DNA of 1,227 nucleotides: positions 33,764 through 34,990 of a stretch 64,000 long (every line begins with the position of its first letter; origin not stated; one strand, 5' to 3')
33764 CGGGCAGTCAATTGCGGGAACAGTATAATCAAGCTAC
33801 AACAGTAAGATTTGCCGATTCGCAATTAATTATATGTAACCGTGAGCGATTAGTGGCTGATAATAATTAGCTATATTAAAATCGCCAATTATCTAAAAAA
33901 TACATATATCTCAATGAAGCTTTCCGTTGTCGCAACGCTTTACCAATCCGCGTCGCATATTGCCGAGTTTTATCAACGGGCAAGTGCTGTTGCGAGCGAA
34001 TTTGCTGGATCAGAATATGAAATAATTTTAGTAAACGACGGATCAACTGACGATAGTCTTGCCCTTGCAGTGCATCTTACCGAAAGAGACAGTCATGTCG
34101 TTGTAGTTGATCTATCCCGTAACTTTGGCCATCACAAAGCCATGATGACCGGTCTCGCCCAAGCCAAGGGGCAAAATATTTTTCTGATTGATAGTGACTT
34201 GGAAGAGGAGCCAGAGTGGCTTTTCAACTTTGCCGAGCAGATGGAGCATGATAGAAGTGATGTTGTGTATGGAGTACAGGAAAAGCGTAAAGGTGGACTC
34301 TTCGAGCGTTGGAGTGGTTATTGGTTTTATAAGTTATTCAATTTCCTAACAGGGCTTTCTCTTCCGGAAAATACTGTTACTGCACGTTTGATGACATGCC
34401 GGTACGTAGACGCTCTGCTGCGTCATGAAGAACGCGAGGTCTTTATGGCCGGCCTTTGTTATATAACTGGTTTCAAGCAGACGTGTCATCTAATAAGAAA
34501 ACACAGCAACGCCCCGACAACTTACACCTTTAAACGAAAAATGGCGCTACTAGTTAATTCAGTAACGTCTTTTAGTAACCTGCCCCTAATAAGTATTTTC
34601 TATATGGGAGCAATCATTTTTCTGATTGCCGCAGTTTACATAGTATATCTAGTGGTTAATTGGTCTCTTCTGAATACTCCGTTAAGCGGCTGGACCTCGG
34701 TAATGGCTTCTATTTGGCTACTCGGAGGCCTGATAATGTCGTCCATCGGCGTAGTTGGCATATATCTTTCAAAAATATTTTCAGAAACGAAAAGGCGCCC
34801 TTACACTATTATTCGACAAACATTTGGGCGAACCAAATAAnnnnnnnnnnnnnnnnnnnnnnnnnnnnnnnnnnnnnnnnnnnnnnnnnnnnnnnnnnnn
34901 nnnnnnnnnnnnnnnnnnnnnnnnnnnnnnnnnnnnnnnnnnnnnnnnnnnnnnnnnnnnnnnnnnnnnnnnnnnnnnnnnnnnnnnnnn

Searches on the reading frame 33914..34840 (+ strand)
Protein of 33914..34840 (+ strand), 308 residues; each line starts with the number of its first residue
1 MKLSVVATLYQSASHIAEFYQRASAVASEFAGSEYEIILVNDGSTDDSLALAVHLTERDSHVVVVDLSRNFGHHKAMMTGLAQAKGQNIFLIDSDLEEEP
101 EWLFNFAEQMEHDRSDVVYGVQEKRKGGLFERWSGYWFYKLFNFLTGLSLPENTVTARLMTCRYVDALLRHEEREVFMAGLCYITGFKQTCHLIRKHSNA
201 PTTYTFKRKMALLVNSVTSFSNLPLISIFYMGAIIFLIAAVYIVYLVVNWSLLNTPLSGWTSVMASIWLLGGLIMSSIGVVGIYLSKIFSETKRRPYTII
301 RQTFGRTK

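Call 4: search_protein_families(library=pfam, proteins=[window:33914-34840:+], max_evalue=0.01)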
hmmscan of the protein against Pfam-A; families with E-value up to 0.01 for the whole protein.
window:33914-34840:+ (308 aa): 3 families
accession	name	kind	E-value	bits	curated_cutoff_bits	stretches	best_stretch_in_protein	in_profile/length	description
PF00535.33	Glycos_transf_2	-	1.4e-26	93.9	23.3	1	4-155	1-154/168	Glycosyl transferase family 2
PF10111.15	Glyco_tranf_2_2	-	0.0012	18.8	27.3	1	27-95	23-91/276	Glycosyltransferase like family 2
PF06966.17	DUF1295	-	0.0038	17.2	20.4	1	170-272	35-132/235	Protein of unknown function (DUF1295)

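Call 5: search_protein_families(library=ncbifam, proteins=[window:33914-34840:+], max_evalue=0.01)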
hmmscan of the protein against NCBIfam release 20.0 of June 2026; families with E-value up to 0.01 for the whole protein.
window:33914-34840:+ (308 aa): 19 families
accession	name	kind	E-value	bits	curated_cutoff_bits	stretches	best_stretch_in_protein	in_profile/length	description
NF047588.1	GlcsyltransPgfSStrep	equivalog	5.9e-51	173.5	500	1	1-303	1-305/308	glycosyltransferase PgfS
NF007986.1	PRK10714.1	equivalog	3.1e-35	121.7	529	1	2-305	7-313/316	undecaprenyl-phosphate 4-deoxy-4-formamido-L-arabinose transferase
NF007482.0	PRK10073.1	equivalog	1.3e-12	47.4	423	1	2-117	7-117/334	glycosyltransferase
NF041875.1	EPS_EpsD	equivalog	2.7e-11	43.4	370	1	3-142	1-140/325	exopolysaccharide biosynthesis glycosyltransferase EpsD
TIGR03937.1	PgaC_IcaA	equivalog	7.9e-11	41.5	422.3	1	3-96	47-136/407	poly-beta-1,6-N-acetyl-D-glucosamine synthase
TIGR03111.1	glyc2_xrt_Gpos1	hypoth_equivalog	4e-08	32.5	363.95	1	6-115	54-161/439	TIGR03111 family XrtG-associated glycosyltransferase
NF047683.1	TeichurnBiosyTuaG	equivalog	3.5e-07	30.1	400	1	3-110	8-111/252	teichuronic acid biosynthesis protein TuaG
TIGR04242.1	nodulat_NodC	equivalog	4.7e-07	29.1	550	1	23-114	69-160/395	chitooligosaccharide synthase NodC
TIGR03965.1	mycofact_glyco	equivalog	5.9e-07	28.7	280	1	25-112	95-181/467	mycofactocin biosynthesis glycosyltransferase MftF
NF041394.1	GtaseAglG_Halo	equivalog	6.8e-06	25.6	440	1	1-113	1-110/304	glucosyl-dolichyl phosphate glucuronosyltransferase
NF050819.1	PolSacchBiosHfsG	equivalog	1.1e-05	24.8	500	1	33-120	37-127/302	polysaccharide biosynthesis protein HfsG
TIGR04283.1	glyco_like_mftF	equivalog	1.8e-05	24.4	182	1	3-114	1-102/221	TIGR04283 family arsenosugar biosynthesis glycosyltransferase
NF038302.1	EPS_HpsE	equivalog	0.0011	18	300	1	1-120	1-121/307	hormogonium polysaccharide biosynthesis glycosyltransferase HpsE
NF050050.1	ProtGlycPglI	equivalog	0.0013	18.2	500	1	2-136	3-134/306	GalNAc(5)-diNAcBac-PP-undecaprenol beta-1,3-glucosyltransferase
TIGR03469.1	HpnB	hypoth_equivalog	0.0014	17.7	379.25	0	26-119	67-169/386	hopene-associated glycosyltransferase HpnB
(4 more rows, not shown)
